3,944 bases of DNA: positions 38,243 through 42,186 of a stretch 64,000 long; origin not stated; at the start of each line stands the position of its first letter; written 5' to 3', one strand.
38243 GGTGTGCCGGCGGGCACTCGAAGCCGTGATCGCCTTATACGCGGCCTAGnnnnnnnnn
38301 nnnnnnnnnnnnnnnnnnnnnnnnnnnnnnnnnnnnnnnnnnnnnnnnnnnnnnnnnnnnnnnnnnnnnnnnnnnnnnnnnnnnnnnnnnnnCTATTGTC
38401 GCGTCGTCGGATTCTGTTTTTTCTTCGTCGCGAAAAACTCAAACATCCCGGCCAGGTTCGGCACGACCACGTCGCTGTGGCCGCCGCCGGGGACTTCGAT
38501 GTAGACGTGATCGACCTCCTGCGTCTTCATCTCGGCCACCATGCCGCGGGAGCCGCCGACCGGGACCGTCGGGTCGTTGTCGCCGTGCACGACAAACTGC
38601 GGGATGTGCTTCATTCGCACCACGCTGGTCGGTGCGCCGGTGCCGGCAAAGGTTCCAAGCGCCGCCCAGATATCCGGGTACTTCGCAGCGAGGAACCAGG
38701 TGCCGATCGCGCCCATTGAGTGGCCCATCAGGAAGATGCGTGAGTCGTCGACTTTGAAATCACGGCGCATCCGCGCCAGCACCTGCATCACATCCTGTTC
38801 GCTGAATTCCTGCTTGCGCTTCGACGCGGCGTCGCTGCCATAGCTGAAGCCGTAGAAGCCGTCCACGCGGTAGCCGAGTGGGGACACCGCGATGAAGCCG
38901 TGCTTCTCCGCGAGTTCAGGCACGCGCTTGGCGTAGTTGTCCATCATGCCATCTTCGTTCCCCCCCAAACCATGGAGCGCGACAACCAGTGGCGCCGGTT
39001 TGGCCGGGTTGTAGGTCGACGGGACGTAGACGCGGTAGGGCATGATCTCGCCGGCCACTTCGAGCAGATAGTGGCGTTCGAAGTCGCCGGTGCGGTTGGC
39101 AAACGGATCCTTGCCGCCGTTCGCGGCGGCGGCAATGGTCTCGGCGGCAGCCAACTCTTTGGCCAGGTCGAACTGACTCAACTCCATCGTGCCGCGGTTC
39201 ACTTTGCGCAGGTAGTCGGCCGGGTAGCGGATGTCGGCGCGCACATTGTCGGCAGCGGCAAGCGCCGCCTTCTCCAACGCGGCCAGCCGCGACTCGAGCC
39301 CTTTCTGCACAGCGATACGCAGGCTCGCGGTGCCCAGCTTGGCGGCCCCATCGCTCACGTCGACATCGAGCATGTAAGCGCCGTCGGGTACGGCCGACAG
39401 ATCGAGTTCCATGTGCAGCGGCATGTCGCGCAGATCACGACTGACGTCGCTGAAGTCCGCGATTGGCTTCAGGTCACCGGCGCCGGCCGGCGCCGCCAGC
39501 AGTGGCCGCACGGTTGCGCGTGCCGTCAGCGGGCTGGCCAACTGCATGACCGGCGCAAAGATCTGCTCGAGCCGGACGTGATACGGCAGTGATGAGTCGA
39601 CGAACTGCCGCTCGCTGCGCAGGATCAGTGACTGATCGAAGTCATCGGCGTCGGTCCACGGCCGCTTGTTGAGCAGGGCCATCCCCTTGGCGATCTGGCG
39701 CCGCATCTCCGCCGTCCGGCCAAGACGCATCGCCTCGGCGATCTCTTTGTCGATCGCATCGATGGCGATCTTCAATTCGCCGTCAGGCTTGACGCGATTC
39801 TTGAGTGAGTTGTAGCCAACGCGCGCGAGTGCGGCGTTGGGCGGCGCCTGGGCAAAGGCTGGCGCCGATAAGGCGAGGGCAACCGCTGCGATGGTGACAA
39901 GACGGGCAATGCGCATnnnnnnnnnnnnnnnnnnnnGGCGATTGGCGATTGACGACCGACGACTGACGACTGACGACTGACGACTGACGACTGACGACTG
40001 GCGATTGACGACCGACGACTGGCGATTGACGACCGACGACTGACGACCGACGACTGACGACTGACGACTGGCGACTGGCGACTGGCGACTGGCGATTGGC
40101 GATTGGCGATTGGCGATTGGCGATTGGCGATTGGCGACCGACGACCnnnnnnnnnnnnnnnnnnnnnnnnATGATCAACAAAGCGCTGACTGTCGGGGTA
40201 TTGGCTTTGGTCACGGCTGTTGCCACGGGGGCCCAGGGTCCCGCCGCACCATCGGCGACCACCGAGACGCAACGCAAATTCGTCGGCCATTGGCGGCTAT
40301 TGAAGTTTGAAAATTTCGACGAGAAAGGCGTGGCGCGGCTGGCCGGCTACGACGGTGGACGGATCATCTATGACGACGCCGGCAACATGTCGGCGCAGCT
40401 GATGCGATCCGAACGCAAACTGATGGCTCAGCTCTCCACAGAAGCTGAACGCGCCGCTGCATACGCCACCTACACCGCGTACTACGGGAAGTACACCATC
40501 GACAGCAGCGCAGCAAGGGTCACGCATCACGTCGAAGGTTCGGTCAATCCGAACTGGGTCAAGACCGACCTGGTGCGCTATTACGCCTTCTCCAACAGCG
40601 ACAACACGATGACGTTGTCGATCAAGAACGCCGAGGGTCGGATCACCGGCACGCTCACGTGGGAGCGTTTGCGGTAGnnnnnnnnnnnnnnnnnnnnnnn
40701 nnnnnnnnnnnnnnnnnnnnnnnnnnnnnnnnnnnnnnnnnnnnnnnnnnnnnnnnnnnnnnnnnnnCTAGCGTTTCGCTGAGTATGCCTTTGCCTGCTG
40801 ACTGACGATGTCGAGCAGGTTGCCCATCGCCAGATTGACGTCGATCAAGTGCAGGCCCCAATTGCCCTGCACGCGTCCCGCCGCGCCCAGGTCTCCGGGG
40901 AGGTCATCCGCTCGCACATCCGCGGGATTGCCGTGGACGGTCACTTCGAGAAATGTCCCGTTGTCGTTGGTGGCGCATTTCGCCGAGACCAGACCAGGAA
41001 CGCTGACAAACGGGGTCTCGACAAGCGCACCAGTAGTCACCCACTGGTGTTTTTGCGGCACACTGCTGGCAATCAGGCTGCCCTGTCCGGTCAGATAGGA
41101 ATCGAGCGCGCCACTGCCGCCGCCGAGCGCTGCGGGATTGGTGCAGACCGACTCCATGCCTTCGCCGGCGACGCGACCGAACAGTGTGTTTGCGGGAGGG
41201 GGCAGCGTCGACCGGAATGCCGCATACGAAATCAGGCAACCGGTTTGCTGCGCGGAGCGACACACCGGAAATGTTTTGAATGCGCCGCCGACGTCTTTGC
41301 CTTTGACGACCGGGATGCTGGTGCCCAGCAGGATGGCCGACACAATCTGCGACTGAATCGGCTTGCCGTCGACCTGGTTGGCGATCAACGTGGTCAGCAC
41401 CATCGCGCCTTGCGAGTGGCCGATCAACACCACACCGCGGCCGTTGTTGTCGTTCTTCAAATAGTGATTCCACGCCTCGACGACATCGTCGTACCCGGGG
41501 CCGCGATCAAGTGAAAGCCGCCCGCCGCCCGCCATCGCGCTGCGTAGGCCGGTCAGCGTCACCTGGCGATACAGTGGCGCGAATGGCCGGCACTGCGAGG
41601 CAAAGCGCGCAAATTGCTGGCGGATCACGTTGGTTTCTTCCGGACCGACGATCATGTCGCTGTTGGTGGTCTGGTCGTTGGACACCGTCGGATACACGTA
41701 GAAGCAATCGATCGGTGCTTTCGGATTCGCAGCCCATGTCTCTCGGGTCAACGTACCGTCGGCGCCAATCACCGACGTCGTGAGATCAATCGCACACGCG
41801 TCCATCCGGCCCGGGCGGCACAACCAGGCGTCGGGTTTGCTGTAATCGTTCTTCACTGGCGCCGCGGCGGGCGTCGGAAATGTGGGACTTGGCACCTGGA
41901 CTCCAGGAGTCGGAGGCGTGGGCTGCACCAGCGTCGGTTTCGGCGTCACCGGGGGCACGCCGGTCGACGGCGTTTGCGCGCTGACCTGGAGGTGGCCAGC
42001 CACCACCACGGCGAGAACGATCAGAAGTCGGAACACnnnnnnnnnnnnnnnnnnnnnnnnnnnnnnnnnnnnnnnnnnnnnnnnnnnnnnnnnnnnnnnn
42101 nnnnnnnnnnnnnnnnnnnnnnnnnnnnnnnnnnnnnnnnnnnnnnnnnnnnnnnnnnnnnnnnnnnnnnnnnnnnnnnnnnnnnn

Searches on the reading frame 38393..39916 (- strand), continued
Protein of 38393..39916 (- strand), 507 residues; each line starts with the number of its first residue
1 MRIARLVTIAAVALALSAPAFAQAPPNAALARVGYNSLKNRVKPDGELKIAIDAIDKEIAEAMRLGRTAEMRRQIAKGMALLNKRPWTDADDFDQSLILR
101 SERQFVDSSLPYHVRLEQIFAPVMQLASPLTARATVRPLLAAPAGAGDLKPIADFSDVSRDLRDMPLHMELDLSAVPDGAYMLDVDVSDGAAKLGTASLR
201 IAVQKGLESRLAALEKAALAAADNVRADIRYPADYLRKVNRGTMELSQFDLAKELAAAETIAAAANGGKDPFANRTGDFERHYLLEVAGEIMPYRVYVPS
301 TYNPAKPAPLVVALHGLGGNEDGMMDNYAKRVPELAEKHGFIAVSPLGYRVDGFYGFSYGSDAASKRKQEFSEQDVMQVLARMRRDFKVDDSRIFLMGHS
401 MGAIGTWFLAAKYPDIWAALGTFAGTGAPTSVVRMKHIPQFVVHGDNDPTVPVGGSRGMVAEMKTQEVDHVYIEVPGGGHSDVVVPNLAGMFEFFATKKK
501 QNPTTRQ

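Call 63: find_encoding_contigs(protein=P0063, flank=10000, max_places=6)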
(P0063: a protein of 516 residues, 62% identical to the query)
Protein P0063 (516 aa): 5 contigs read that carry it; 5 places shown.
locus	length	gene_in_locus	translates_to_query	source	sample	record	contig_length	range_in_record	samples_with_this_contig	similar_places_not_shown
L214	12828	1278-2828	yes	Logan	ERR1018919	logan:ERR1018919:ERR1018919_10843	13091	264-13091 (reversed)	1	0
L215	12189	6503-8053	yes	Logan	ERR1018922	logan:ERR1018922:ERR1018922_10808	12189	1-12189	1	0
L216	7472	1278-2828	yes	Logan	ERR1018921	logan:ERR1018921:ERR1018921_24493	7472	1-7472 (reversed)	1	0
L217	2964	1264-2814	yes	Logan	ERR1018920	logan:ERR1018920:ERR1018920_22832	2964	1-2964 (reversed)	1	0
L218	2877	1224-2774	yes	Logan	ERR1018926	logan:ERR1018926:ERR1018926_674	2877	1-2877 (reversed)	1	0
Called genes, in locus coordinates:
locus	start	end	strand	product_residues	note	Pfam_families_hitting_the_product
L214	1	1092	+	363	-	?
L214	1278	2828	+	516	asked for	PF00756:Esterase, PF01738:DLH (weak), PF10503:Esterase_PHB (weak), PF20434:BD-FAE (faint), PF00561:Abhydrolase_1 (faint), PF12146:Hydrolase_4 (faint), PF00326:Peptidase_S9 (faint), PF02230:Abhydrolase_2 (weak)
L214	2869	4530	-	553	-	-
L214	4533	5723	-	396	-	PF01103:Omp85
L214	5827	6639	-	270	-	PF01569:PAP2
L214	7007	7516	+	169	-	-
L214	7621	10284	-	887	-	PF00069:Pkinase, PF01636:APH (faint), PF03109:ABC1 (faint), PF07714:PK_Tyr_Ser-Thr, PF25174:Beta-prop_THOC3 (faint), PF00930:DPPIV_N (faint), PF26550:Tricorn_2nd, PF26549:Tricorn_N, +1 more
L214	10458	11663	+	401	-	PF13439:Glyco_transf_4 (weak), PF13579:Glyco_trans_4_4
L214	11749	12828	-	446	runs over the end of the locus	?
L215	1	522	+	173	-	?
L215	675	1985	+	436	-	PF00326:Peptidase_S9 (faint)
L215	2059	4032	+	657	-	PF13415:Beta-prop_FBX42 (faint), PF24681:Kelch_KLHDC2_KLHL20_DRC7 (faint), PF07646:Kelch_2 (faint), PF01344:Kelch_1 (faint), PF07250:Glyoxal_oxid_N, PF09118:GO-like_E_set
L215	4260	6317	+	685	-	PF01011:PQQ, PF13360:PQQ_2 (weak)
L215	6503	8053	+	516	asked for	PF00756:Esterase, PF01738:DLH (weak), PF10503:Esterase_PHB (weak), PF20434:BD-FAE (faint), PF00561:Abhydrolase_1 (faint), PF12146:Hydrolase_4 (faint), PF00326:Peptidase_S9 (faint), PF02230:Abhydrolase_2 (weak)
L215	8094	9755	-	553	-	-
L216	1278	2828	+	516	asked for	PF00756:Esterase, PF01738:DLH (weak), PF10503:Esterase_PHB (weak), PF20434:BD-FAE (faint), PF00561:Abhydrolase_1 (faint), PF12146:Hydrolase_4 (faint), PF00326:Peptidase_S9 (faint), PF02230:Abhydrolase_2 (weak)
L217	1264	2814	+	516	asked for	PF00756:Esterase, PF01738:DLH (weak), PF10503:Esterase_PHB (weak), PF20434:BD-FAE (faint), PF00561:Abhydrolase_1 (faint), PF12146:Hydrolase_4 (faint), PF00326:Peptidase_S9 (faint), PF02230:Abhydrolase_2 (weak)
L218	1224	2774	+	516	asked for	PF00756:Esterase, PF01738:DLH (weak), PF10503:Esterase_PHB (weak), PF20434:BD-FAE (faint), PF00561:Abhydrolase_1 (faint), PF12146:Hydrolase_4 (faint), PF00326:Peptidase_S9 (faint), PF02230:Abhydrolase_2 (weak)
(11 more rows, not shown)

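Call 64: find_encoding_contigs(protein=P0091, flank=10000, max_places=6)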
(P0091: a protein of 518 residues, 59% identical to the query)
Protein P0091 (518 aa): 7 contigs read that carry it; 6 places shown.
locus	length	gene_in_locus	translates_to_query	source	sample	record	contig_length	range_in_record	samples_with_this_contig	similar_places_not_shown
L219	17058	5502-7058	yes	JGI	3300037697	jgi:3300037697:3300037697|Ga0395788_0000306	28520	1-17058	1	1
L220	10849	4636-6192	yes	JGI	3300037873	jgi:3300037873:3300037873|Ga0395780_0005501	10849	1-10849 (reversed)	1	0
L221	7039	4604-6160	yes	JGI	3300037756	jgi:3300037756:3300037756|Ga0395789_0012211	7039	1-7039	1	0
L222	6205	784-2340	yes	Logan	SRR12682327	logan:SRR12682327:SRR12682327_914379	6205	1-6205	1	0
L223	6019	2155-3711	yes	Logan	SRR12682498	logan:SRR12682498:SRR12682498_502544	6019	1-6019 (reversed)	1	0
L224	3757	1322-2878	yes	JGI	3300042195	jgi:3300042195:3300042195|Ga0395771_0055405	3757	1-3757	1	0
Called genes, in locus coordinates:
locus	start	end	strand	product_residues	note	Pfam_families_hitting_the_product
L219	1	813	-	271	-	?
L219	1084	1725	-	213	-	PF03572:Peptidase_S41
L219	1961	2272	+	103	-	-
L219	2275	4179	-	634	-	PF13620:CarboxypepD_reg, PF13715:CarbopepD_reg_2, PF22904:NOMO1-like_2nd (faint), PF12450:vWF_A, PF00092:VWA, PF13519:VWA_2, PF13768:VWA_3, PF12034:YfbK_C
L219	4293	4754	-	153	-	PF01436:NHL (faint)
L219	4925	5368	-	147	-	PF07978:NIPSNAP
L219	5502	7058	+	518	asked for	PF12697:Abhydrolase_6 (faint), PF00756:Esterase, PF20434:BD-FAE (faint), PF00561:Abhydrolase_1 (faint), PF02230:Abhydrolase_2, PF00326:Peptidase_S9 (faint), PF12146:Hydrolase_4 (faint)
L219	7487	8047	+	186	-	-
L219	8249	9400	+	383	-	-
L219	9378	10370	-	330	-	PF19335:HMBD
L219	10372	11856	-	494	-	PF01839:FG-GAP (faint), PF13517:FG-GAP_3, PF07593:UnbV_ASPIC (weak)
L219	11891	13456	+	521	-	PF01425:Amidase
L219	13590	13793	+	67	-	-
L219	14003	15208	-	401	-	PF00155:Aminotran_1_2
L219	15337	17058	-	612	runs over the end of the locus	-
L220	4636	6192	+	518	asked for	PF12697:Abhydrolase_6 (faint), PF00756:Esterase, PF20434:BD-FAE (faint), PF00561:Abhydrolase_1 (faint), PF02230:Abhydrolase_2, PF00326:Peptidase_S9 (faint), PF12146:Hydrolase_4 (faint)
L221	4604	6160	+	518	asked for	PF12697:Abhydrolase_6 (faint), PF00756:Esterase, PF20434:BD-FAE (faint), PF00561:Abhydrolase_1 (faint), PF02230:Abhydrolase_2, PF00326:Peptidase_S9 (faint), PF12146:Hydrolase_4 (faint)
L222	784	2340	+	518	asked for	PF12697:Abhydrolase_6 (faint), PF00756:Esterase, PF20434:BD-FAE (faint), PF00561:Abhydrolase_1 (faint), PF02230:Abhydrolase_2, PF00326:Peptidase_S9 (faint), PF12146:Hydrolase_4 (faint)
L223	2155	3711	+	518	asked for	PF12697:Abhydrolase_6 (faint), PF00756:Esterase, PF20434:BD-FAE (faint), PF00561:Abhydrolase_1 (faint), PF02230:Abhydrolase_2, PF00326:Peptidase_S9 (faint), PF12146:Hydrolase_4 (faint)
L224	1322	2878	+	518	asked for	PF12697:Abhydrolase_6 (faint), PF00756:Esterase, PF20434:BD-FAE (faint), PF00561:Abhydrolase_1 (faint), PF02230:Abhydrolase_2, PF00326:Peptidase_S9 (faint), PF12146:Hydrolase_4 (faint)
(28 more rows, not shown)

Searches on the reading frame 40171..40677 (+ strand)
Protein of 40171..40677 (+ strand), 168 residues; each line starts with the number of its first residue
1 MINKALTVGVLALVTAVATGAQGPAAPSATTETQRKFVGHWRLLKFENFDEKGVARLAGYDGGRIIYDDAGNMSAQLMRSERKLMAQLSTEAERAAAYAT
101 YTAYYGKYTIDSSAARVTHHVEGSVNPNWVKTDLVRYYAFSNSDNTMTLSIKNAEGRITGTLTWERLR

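Call 10: find_encoding_contigs(protein=window:40171-40677:+, flank=6000, max_places=10)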
Protein window:40171-40677:+ (168 aa): 1 contig read that carries it; 1 place shown.
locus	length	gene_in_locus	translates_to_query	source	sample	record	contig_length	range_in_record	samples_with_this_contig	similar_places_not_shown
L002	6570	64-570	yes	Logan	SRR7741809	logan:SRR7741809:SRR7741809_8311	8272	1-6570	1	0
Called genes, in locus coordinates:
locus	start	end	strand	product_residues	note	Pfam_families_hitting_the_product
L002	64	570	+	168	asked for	PF13924:Lipocalin_5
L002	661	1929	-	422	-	PF11288:DUF3089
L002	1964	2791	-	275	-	PF13709:DUF4159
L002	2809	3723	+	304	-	PF00248:Aldo_ket_red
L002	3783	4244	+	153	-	-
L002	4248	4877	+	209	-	PF00633:HHH (faint), PF12826:HHH_2 (faint), PF12836:HHH_3 (weak)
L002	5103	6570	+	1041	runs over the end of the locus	PF13620:CarboxypepD_reg, PF13715:CarbopepD_reg_2 (weak)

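Call 59: search_protein_families(library=pfam, proteins=[window:40171-40677:+], max_evalue=0.00001)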
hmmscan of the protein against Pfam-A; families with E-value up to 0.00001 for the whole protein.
window:40171-40677:+ (168 aa): 1 family
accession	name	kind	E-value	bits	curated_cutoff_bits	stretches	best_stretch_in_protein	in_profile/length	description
PF13924.12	Lipocalin_5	-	8.6e-25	87.7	25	1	38-166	1-141/142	Lipocalin-like domain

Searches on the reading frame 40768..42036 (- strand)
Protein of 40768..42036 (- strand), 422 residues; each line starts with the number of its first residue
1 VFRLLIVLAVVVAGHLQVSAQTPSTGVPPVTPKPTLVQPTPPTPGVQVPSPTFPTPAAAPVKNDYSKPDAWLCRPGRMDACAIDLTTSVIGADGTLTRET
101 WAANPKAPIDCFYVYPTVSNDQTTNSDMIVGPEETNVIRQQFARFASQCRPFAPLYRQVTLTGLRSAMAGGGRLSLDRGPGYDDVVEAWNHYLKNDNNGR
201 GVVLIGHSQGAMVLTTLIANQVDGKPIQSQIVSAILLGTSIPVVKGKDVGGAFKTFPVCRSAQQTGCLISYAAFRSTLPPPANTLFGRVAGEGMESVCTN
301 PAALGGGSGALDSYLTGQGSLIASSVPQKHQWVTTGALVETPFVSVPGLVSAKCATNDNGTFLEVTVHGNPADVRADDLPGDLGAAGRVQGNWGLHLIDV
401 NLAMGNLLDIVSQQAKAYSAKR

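Call 59: search_protein_families(library=pfam, proteins=[window:40768-42036:-], max_evalue=0.00001)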
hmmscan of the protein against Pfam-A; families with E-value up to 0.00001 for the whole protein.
window:40768-42036:- (422 aa): 1 family
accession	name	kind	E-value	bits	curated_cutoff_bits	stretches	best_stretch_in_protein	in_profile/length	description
PF11288.14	DUF3089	-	1.3e-47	162.4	23.4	1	109-305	1-205/207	Protein of unknown function (DUF3089)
